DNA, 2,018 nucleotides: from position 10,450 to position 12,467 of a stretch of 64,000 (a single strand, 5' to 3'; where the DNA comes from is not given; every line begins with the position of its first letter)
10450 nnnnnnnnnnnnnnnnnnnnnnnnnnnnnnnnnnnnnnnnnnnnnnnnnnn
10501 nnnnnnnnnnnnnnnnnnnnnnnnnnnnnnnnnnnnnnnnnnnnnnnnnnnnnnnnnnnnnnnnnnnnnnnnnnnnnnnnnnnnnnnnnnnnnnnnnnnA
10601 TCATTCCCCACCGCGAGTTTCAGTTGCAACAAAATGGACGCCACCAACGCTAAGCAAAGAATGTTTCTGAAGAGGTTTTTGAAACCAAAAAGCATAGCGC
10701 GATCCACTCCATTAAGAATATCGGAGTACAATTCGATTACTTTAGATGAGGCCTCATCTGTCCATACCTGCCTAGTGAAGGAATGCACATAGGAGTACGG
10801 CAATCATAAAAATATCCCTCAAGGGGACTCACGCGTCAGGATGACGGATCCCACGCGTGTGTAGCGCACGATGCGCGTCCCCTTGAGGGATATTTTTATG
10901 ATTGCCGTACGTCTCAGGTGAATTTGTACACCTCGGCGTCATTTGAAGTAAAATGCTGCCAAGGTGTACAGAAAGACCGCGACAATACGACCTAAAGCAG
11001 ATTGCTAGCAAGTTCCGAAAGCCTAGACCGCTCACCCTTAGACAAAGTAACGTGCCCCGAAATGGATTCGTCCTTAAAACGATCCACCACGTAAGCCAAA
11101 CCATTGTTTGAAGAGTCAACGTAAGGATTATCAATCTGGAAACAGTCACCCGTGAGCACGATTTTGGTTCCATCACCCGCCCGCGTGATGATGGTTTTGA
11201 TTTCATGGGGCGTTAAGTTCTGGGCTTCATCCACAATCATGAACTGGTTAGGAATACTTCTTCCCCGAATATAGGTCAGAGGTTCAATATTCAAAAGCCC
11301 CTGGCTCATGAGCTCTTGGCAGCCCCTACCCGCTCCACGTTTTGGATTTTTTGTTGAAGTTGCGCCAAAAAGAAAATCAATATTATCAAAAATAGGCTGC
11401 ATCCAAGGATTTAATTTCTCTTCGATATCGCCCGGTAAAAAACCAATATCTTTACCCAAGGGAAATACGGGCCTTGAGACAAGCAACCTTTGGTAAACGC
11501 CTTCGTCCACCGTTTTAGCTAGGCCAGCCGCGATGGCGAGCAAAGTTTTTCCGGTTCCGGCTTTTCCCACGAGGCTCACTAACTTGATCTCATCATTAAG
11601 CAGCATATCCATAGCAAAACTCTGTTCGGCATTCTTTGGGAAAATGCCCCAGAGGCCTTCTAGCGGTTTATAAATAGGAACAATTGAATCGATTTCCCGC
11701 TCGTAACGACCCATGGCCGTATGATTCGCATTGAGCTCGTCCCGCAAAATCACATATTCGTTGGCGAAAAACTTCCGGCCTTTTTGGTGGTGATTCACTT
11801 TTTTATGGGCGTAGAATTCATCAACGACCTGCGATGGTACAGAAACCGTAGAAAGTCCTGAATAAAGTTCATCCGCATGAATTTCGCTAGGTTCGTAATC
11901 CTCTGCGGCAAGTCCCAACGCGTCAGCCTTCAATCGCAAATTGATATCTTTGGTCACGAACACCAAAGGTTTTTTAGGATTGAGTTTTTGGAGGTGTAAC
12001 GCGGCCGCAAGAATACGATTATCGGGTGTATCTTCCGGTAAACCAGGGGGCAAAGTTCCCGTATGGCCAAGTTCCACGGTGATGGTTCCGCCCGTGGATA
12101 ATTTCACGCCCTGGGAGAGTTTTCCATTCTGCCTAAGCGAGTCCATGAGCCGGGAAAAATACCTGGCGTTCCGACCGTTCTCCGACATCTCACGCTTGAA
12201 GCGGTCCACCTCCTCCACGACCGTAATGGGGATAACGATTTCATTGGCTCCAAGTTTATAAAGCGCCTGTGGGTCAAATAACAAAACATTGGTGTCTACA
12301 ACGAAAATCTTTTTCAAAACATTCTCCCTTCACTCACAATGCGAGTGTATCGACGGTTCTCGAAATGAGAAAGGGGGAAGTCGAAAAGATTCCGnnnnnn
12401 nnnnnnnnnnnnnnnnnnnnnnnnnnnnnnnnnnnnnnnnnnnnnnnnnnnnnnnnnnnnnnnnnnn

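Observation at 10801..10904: Composite palindromic structured element, copy A, directly upstream of the membrane-protein/giant-protein operon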

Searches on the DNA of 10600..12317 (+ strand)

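Call 24: build_rna_model(alignment_id=A1, structure=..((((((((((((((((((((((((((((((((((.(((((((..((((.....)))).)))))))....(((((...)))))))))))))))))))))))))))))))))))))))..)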
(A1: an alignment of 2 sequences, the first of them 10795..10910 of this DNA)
Model R1 built from alignment A1 (2 sequences, 120 columns); structure: as given.
model positions 120; base pairs 50; branch points 1; effective number of sequences 0.65; information 0.59 bits per position. Calibrated on 0.2 Mb of random sequence (short: E-values are rough).
structure used (alignment columns):
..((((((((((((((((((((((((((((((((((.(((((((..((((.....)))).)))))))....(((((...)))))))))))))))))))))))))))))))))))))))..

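Call 25: search_with_rna_model(model_id=R1, sources=[window, L001, L002, L003, L004, L005, L006, L007, L008, L009, L010, L011, L012, L013, L014, L015, L016, L017, L018, L019, L020, L021, L022, L023, L024, L025, L026, L027, L028, L029, L030, L031, L032, L033, L034, L035, L036, L037, L038, L039, L040, L041, L042, L043, L044, L045, L046, L047, L048, L049, L050, L051, L052, L053, L054, L055, L056, L057, L058, L059, L060, L061, L062, L063, L064, L065, L066, L067, L068, L069, L070, L071, L072, L073, L074, L075, L076, L077, L078, L079, L080, L081], max_evalue=10, show_alignments=6)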
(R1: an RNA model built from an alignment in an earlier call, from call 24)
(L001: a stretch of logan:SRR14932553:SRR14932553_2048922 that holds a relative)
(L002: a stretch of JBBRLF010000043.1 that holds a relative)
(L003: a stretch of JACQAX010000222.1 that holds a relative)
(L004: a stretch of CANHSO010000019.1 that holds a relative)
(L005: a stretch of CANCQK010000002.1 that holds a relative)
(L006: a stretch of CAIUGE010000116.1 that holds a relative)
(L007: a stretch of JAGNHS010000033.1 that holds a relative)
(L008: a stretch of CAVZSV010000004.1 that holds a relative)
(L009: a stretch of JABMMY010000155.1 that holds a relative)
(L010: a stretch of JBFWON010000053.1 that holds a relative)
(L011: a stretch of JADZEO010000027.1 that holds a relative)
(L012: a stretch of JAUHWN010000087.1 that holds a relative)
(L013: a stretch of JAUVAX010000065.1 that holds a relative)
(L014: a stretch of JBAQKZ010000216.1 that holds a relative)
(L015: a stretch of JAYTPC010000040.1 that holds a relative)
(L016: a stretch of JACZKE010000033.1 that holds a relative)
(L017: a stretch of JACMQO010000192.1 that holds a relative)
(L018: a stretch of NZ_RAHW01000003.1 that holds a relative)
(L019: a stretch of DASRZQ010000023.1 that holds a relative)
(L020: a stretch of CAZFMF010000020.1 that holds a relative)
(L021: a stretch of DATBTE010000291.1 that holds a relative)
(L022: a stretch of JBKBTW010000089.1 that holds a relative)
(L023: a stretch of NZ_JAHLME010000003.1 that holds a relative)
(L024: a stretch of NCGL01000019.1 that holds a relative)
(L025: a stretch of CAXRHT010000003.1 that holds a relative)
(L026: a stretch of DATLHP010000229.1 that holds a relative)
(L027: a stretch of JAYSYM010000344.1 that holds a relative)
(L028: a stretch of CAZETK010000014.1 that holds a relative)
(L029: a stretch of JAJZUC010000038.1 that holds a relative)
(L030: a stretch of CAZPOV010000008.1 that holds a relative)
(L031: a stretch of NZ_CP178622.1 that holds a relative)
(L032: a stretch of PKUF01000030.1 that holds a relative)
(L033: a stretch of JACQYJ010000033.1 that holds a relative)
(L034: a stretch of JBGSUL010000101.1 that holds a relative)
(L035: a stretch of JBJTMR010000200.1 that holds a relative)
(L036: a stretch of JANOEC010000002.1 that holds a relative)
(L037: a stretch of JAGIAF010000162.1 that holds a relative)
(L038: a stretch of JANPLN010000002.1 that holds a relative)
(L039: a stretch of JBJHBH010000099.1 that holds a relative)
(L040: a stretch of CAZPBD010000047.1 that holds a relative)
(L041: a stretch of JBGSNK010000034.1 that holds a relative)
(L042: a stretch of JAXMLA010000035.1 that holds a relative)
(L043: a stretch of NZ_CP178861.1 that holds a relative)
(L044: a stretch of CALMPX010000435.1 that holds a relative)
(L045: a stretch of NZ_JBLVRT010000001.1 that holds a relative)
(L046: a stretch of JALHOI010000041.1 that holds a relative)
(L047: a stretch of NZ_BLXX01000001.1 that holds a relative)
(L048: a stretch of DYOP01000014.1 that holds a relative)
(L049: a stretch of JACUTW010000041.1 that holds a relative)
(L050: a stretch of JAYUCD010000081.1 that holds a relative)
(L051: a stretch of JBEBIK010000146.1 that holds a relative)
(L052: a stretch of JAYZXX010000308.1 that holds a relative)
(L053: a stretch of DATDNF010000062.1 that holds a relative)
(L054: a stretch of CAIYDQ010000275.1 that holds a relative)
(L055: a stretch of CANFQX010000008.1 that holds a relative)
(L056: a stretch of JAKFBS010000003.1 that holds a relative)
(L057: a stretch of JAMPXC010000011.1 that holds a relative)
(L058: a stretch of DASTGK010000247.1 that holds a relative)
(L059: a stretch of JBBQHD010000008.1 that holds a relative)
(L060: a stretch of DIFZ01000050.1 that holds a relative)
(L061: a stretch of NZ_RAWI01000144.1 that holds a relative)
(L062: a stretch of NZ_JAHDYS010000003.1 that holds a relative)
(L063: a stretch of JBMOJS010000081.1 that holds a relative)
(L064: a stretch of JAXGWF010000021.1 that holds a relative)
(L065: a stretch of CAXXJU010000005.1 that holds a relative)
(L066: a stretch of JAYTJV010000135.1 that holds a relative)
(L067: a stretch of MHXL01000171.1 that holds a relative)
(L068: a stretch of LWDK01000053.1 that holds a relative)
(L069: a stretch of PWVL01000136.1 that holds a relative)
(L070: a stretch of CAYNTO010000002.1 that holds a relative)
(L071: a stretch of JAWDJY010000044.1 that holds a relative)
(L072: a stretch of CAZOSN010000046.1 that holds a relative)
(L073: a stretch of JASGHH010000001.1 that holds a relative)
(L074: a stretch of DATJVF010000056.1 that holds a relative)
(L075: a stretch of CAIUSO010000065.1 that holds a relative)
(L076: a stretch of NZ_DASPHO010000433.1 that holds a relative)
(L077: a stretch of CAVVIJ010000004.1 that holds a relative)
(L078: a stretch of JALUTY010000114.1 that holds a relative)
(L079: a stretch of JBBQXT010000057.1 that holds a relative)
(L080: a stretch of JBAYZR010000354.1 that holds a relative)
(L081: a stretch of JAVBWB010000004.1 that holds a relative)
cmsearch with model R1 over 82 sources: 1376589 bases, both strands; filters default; matches with E-value up to 10: 6.
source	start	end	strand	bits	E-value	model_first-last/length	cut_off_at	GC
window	10793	10912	+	134.1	2.4e-29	1-120/120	no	0.52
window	24909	25028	-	116.2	6e-25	1-120/120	no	0.57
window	10793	10912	-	69.9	1.5e-13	1-120/120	no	0.52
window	24909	25028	+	62.4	1e-11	1-120/120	no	0.57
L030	13548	13679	+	43.1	5.6e-07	1-120/120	no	0.66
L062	13488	13542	+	19.4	0.36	1-120/120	no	0.53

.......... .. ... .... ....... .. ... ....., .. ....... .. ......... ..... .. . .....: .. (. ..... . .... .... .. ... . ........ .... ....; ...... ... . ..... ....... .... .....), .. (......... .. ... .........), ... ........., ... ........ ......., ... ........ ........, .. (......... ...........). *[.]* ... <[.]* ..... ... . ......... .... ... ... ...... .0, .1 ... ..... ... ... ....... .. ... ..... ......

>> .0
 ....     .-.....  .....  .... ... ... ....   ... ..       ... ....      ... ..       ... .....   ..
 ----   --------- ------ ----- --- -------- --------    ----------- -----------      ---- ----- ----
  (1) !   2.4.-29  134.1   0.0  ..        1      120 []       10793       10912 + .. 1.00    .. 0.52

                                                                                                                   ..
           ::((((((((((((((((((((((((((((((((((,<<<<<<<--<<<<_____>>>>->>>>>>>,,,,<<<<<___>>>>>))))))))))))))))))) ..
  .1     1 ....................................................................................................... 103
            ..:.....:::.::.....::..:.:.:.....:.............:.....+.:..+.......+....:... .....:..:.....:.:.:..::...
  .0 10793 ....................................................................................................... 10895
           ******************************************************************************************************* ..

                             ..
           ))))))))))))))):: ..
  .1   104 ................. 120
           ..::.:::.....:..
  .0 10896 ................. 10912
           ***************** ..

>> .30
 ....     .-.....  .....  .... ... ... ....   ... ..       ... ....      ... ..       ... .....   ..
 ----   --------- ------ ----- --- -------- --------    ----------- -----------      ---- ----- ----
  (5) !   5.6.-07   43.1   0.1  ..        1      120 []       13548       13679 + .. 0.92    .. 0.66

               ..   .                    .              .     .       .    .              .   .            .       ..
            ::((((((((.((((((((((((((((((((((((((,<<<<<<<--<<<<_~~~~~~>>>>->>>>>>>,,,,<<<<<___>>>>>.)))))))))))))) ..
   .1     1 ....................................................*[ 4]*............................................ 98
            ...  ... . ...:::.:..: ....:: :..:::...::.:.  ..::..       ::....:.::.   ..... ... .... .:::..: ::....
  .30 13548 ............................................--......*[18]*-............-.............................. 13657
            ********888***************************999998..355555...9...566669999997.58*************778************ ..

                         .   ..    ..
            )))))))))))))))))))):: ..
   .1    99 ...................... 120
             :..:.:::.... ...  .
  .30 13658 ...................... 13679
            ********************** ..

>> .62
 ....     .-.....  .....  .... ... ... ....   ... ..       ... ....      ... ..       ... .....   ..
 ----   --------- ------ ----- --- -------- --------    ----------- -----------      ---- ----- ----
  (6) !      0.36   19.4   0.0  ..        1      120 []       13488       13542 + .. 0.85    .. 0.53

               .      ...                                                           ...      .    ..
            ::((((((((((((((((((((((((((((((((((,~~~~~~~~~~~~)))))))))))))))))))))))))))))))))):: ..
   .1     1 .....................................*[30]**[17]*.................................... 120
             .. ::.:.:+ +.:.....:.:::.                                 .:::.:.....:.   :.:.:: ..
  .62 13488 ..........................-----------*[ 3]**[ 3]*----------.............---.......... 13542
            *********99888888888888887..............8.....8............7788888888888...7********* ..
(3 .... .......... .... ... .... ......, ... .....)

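Call 28: search_rna_families(source=window, start=10600, end=11100, threshold=evalue, max_evalue=10)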
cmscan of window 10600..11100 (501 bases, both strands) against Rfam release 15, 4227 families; matches with E-value up to 10: 4.
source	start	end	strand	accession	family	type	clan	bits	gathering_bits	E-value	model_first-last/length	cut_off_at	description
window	10796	10909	+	RF03762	MIR859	Gene; miRNA;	-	41.4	130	1.3e-06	1-128/128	no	MIR859 microRNA precursor family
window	10802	10903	-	RF03762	MIR859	Gene; miRNA;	-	24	130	0.034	1-128/128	no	MIR859 microRNA precursor family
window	10925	10970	-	RF03596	mir-5880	Gene; miRNA;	-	15.3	97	4.3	1-79/79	no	mir-5880 microRNA precursor family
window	10848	10897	+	RF02784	SorX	Gene; sRNA;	-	15.2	46.6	0.59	1-73/73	no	Singlet oxygen resistance RNA X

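Call 38: search_with_rna_model(model_id=R1, sources=[L083, L084, L085, L086], max_evalue=10, show_alignments=3)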
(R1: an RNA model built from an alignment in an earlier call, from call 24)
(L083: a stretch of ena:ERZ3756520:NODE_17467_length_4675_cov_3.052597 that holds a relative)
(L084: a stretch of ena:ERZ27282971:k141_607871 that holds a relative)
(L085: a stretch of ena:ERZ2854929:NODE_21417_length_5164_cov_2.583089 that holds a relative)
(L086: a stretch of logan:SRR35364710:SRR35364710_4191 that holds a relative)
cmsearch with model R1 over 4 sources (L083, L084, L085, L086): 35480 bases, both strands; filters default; matches with E-value up to 10: 0.
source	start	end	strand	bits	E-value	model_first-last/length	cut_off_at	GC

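Call 60: search_rna_families(sources=[L041, L025, L052, L070, L072, L038, L059], threshold=gathering)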
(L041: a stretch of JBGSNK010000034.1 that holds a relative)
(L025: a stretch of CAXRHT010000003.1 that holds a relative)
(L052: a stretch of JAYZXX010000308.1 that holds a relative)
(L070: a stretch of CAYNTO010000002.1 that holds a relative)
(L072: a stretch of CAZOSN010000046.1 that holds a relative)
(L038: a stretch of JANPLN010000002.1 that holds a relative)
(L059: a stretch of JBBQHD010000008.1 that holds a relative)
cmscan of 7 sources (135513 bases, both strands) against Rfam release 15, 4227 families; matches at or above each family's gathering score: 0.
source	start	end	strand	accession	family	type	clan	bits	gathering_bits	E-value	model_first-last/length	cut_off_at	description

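Call 69: search_with_rna_model(model_id=R1, sources=[L087, L088], max_evalue=10, show_alignments=3)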
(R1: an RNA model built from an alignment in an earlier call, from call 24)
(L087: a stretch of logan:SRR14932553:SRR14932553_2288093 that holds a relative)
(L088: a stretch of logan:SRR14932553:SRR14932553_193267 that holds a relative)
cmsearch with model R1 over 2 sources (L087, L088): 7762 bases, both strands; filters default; matches with E-value up to 10: 0.
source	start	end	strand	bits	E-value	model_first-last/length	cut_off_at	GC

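Call 70: search_dna_similar(query=window:10795-10910:+, collection=plasmids, mode=distant, max_evalue=1, max_rows=10)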
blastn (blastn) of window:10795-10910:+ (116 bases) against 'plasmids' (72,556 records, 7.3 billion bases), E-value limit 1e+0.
No match.

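Call 71: search_dna_similar(query=window:10795-10910:+, collection=phages, mode=distant, max_evalue=1, max_rows=10)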
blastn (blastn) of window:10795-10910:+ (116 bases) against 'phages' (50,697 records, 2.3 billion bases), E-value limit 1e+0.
No match.

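Call 73: build_rna_model(alignment_id=A2, structure=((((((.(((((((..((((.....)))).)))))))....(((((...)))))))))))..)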
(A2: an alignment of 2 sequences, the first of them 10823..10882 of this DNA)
Model R2 built from alignment A2 (2 sequences, 62 columns); structure: as given.
model positions 62; base pairs 22; branch points 1; effective number of sequences 2; information 0.832 bits per position. Calibrated on 0.2 Mb of random sequence (short: E-values are rough).
structure used (alignment columns):
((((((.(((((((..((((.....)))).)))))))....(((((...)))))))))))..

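Call 74: search_with_rna_model(model_id=R2, source=window, filters=off, max_evalue=10, show_alignments=0)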
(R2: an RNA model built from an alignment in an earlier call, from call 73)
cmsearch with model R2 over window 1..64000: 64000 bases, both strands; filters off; matches with E-value up to 10: 4.
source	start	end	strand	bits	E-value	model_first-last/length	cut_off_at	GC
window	10823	10884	+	85.7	3.9e-16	1-62/62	no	0.66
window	24937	24998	-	74.4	9.9e-14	1-62/62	no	0.61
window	4579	4624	-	13.4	0.88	1-62/62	no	0.52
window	52523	52556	+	9.1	7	1-62/62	no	0.71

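Call 75: search_with_rna_model(model_id=R2, sources=[L001, L002, L003, L004, L005, L006, L007, L008, L009, L010, L011, L012, L013, L014, L015, L016, L017, L018, L019, L020, L021, L022, L023, L024, L025, L026, L027, L028, L029, L030, L031, L032, L033, L034, L035, L036, L037, L038, L039, L040, L041, L042, L043, L044, L045, L046, L047, L048, L049, L050, L051, L052, L053, L054, L055, L056, L057, L058, L059, L060, L061, L062, L063, L064, L065, L066, L067, L068, L069, L070, L071, L072, L073, L074, L075, L076, L077, L078, L079, L080, L081, L083, L084, L085, L086, L087, L088], max_evalue=10, show_alignments=4)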
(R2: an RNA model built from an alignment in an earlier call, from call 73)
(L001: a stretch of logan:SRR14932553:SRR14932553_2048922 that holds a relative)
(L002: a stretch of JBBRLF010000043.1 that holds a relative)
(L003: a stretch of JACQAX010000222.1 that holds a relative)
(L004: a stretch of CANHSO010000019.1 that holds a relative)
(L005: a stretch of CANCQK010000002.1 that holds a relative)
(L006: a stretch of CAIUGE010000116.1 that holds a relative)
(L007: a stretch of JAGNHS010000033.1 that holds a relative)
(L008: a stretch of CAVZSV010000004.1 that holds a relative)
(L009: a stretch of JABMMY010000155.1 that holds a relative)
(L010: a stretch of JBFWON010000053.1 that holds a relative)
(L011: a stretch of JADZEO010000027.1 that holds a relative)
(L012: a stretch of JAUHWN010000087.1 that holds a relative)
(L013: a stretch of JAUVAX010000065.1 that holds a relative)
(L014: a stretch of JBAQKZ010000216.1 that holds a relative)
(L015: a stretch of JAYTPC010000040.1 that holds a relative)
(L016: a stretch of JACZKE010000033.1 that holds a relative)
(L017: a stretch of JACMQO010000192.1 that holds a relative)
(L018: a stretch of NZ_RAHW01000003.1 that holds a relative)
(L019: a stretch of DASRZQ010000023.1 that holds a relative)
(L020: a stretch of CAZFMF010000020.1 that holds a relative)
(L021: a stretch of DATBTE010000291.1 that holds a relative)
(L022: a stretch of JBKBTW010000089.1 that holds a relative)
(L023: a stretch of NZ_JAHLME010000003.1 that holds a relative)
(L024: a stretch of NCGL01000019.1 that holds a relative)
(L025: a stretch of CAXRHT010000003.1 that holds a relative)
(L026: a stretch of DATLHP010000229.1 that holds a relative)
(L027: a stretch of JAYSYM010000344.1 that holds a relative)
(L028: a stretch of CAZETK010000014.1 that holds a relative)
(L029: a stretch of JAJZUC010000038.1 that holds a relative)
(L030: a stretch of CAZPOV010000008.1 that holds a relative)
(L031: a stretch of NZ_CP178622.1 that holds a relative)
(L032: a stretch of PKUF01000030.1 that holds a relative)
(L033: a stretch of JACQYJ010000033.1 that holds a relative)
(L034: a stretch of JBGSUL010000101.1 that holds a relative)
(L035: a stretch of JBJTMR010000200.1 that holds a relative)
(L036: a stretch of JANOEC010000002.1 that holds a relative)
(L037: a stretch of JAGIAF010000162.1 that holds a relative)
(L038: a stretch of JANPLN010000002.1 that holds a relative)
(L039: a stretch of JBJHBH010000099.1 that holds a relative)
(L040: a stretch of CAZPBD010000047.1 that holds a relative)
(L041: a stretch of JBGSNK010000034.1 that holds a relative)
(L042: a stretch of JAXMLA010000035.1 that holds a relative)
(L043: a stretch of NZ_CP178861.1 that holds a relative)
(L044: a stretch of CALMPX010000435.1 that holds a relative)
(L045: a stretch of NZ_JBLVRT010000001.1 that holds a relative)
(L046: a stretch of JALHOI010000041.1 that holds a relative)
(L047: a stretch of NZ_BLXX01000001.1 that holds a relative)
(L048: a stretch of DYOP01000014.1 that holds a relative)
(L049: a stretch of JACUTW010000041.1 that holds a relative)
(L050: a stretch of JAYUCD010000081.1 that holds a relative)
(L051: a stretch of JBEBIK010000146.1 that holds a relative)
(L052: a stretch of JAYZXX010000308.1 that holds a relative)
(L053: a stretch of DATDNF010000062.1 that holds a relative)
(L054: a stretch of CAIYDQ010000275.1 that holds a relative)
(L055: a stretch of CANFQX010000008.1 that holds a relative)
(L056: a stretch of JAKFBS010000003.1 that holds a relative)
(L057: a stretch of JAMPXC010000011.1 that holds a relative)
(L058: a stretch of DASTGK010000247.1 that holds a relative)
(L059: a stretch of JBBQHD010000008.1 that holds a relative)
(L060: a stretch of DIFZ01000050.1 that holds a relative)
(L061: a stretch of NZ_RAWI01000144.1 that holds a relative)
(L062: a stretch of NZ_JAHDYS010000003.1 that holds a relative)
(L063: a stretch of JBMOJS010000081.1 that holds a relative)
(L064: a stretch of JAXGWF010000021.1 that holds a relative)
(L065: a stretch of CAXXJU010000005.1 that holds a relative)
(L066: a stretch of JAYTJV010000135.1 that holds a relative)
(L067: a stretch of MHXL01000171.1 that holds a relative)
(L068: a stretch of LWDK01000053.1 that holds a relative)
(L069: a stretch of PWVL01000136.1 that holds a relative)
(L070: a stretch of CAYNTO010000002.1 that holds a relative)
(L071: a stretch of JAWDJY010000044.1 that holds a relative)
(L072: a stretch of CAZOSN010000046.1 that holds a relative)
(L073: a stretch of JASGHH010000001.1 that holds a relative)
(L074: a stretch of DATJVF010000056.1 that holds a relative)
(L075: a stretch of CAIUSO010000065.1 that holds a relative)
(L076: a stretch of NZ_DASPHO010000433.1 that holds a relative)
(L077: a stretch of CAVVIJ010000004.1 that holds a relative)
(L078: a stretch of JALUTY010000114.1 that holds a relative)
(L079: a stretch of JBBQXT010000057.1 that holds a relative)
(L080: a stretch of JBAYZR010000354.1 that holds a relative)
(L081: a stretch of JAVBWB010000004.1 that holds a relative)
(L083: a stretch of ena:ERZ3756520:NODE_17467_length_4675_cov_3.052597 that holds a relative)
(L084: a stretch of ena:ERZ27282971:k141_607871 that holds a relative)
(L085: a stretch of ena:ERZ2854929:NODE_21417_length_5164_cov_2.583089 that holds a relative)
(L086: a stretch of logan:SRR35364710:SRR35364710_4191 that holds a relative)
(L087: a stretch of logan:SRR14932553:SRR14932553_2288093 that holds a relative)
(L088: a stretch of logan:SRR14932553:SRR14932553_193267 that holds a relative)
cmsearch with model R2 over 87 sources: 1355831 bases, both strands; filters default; matches with E-value up to 10: 0.
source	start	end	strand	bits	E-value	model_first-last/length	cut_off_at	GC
